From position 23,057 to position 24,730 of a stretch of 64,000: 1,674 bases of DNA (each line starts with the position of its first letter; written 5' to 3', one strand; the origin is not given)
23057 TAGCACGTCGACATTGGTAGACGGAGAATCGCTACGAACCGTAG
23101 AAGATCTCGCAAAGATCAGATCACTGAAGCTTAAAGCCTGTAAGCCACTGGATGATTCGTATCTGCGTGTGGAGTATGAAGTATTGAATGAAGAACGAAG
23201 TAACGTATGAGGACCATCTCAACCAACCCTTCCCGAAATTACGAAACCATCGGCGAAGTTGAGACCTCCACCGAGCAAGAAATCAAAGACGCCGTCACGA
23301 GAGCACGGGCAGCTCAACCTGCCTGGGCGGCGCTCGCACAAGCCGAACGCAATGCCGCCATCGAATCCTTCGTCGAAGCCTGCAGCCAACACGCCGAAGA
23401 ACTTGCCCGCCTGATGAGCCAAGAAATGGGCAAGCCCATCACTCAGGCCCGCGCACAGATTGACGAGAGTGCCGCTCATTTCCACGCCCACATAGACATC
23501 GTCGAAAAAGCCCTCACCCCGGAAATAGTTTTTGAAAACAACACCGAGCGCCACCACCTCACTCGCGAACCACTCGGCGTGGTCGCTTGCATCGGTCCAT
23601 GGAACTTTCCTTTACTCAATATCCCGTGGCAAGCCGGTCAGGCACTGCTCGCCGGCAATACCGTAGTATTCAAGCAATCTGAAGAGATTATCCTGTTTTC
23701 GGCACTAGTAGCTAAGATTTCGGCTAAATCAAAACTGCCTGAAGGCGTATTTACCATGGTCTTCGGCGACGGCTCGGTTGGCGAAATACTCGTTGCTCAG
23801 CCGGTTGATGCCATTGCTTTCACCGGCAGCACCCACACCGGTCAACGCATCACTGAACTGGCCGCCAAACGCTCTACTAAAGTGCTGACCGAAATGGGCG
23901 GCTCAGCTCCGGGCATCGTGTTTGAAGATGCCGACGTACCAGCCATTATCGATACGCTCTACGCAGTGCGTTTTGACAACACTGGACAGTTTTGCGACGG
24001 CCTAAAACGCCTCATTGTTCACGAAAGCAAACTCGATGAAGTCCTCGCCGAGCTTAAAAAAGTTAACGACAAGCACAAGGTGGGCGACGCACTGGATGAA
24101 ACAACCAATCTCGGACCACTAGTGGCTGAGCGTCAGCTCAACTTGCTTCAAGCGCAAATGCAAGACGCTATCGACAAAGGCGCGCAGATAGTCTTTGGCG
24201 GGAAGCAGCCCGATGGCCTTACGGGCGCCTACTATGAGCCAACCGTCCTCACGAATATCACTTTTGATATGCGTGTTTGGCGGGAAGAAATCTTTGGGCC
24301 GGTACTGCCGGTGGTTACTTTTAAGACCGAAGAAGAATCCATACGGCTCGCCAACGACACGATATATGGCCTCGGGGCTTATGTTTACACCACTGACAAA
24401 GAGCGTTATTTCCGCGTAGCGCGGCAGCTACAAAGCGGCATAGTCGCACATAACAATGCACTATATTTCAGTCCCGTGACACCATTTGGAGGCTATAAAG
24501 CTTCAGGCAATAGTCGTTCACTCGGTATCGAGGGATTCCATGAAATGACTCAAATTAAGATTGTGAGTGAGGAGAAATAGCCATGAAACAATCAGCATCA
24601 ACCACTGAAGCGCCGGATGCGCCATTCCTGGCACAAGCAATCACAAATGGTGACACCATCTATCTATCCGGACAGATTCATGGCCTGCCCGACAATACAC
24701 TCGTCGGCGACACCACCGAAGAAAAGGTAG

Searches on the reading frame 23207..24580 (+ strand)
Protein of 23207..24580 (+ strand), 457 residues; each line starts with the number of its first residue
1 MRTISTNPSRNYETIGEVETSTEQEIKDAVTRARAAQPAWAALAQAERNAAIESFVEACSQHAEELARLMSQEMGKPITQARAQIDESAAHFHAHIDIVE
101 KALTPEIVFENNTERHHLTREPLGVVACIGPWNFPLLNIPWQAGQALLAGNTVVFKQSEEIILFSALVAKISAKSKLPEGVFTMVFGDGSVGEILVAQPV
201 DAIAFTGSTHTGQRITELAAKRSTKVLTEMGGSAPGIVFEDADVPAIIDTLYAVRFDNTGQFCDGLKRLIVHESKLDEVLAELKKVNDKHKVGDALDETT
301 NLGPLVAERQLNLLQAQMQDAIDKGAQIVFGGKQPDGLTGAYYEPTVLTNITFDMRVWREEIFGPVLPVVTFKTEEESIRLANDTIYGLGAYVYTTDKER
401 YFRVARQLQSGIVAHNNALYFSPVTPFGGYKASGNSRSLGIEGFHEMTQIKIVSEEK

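Call 22: search_protein_families(library=ncbifam, proteins=[window:23207-24580:+], max_evalue=0.00001)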
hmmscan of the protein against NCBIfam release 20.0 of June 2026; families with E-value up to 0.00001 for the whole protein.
window:23207-24580:+ (457 aa): 42 families (the best 25 are shown)
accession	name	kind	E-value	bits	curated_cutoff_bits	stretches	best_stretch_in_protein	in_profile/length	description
TIGR01780.1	SSADH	subfamily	1.8e-108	363.4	646.35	1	11-451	6-448/448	succinate-semialdehyde dehydrogenase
TIGR01804.1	BADH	equivalog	3.3e-108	362.2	668.6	1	10-451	21-467/467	betaine-aldehyde dehydrogenase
NF006916.0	PRK09407.1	equivalog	2.6e-103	346.4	521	1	10-456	42-493/526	succinic semialdehyde dehydrogenase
TIGR02299.1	HpaE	equivalog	8.4e-102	341.2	638.35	1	7-453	22-474/488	5-carboxymethyl-2-hydroxymuconate semialdehyde dehydrogenase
NF010000.0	PRK13473.1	subfamily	1.2e-100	337.4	615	1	7-453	23-470/475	aminobutyraldehyde dehydrogenase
NF009725.0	PRK13252.1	equivalog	2.6e-99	332.9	593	1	6-453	26-477/488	betaine-aldehyde dehydrogenase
NF008415.0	PRK11241.1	equivalog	1.4e-94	317.5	828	1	6-451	31-476/482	NADP-dependent succinate-semialdehyde dehydrogenase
TIGR03216.1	OH_muco_semi_DH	equivalog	4.5e-93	312.4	693.25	1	11-451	23-475/481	2-hydroxymuconic semialdehyde dehydrogenase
NF042993.1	AlphKGSA_gudD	equivalog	2e-92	310.4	770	1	4-453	22-478/481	alpha-ketoglutaric semialdehyde dehydrogenase GucD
NF045736.1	PaDhStyDRhodo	equivalog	2e-92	310.3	800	1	7-453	24-475/479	phenylacetaldehyde dehydrogenase StyD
NF007497.0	PRK10090.1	equivalog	2.2e-91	307.1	500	1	7-453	28-475/480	aldehyde dehydrogenase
NF006915.0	PRK09406.1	equivalog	7.6e-91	305.3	730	1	5-453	5-454/457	NADP-dependent succinic semialdehyde dehydrogenase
NF040648.1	lactal_redase_Meth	equivalog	7.7e-87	292.2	650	1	11-453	20-460/463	lactaldehyde dehydrogenase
TIGR04284.1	aldehy_Rv0768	hypoth_equivalog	1.1e-84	285.1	775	1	7-455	21-478/480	aldehyde dehydrogenase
NF052305.1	DioxValDhHalo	equivalog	4.4e-83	279.8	750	1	6-452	25-478/483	2,5-dioxovalerate dehydrogenase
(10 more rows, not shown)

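Call 75: find_related_loci(query=window:23207-24580:+, collection=genome_contigs, flank=500)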
Query window:23207-24580:+ (457 aa) in genome_contigs; peptide patterns used: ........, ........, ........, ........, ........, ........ (x = any residue, [..] = any of these).
107 stretches matched a pattern; 48 encode a relative of the query (tblastn E <= 1e-3); 48 distinct loci.
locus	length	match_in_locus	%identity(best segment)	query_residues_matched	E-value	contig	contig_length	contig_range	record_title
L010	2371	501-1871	73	1-457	0e+0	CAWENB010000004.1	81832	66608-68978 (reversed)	MAG: Candidatus Saccharimonadia bacterium isolate MFD02248.bin.2.138 genome assembly, contig: contig_50564, whole genome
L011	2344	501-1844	38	6-454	5e-83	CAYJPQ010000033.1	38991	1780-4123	MAG TPA_asm: uncultured Bifidobacteriaceae bacterium isolate ERP124720_co1_137 genome assembly, contig: NODE_1419_length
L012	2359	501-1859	35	7-453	5e-81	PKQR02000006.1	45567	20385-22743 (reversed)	MAG: Bacillota bacterium isolate ZC4RG06 NODE_507_length_45567_cov_97.590372, whole genome shotgun sequence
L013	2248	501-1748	37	39-454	6e-80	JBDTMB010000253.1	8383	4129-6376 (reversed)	MAG: Vicinamibacterales bacterium isolate cluster3_bin.116 NODE_41213_length_8383_cov_5.552233, whole genome shotgun seq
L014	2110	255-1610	36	1-453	2e-79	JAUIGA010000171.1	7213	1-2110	MAG: Chloroflexia bacterium isolate Co_bin.128 NODE_58639_length_7213_cov_1.269546, whole genome shotgun sequence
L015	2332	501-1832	34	5-453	5e-79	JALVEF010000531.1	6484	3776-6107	MAG: Saprospiraceae bacterium isolate 134-614_metabat2_scaf2bin.096 134-614_scaffold_9326_c1, whole genome shotgun seque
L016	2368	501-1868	36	5-453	6e-78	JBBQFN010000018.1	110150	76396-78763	MAG: Cyanophyceae cyanobacterium isolate Co_metawrap_1029 Cmw_1029_k141_21486733_length_110150_cov_44.9984, whole genome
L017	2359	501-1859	34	7-453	5e-78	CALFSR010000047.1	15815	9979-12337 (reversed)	MAG TPA_asm: uncultured Firmicutes bacterium isolate SRR5251193_bin.81_CONCOCT_v1.1_MAG genome assembly, contig: ERZ7950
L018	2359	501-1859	34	7-453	5e-78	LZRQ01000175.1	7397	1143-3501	MAG: Firmicutes bacterium ZCTH02-B6 BIN06_NODE64973971297, whole genome shotgun sequence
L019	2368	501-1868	35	5-453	4e-76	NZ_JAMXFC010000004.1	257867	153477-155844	Laspinema sp. D2d NODE_8_length_257867_cov_56.006013, whole genome shotgun sequence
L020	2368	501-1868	36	5-453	2e-76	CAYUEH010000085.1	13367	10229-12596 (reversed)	MAG TPA_asm: uncultured Laspinema sp. isolate binchicken_co405_170 genome assembly, contig: NODE_6920_length_13367_cov_1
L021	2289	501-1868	35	5-453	5e-76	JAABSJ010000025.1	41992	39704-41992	MAG: Oscillatoria sp. isolate S11.Bin022 Scaffold_25, whole genome shotgun sequence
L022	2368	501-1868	34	5-453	1e-75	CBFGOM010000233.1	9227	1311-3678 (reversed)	MAG TPA_asm: uncultured Oscillatoriaceae bacterium isolate SRR29873479_metabat2_16 genome assembly, contig: ERZ27315265.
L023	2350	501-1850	34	1-453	2e-75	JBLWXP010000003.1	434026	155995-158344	MAG: Balneola sp. isolate EA21-03 A21maxbin.012RE.5K@3, whole genome shotgun sequence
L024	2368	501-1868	35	5-453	8e-75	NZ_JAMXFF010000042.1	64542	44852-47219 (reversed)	Laspinema palackyanum D2a NODE_47_length_64542_cov_64.068890, whole genome shotgun sequence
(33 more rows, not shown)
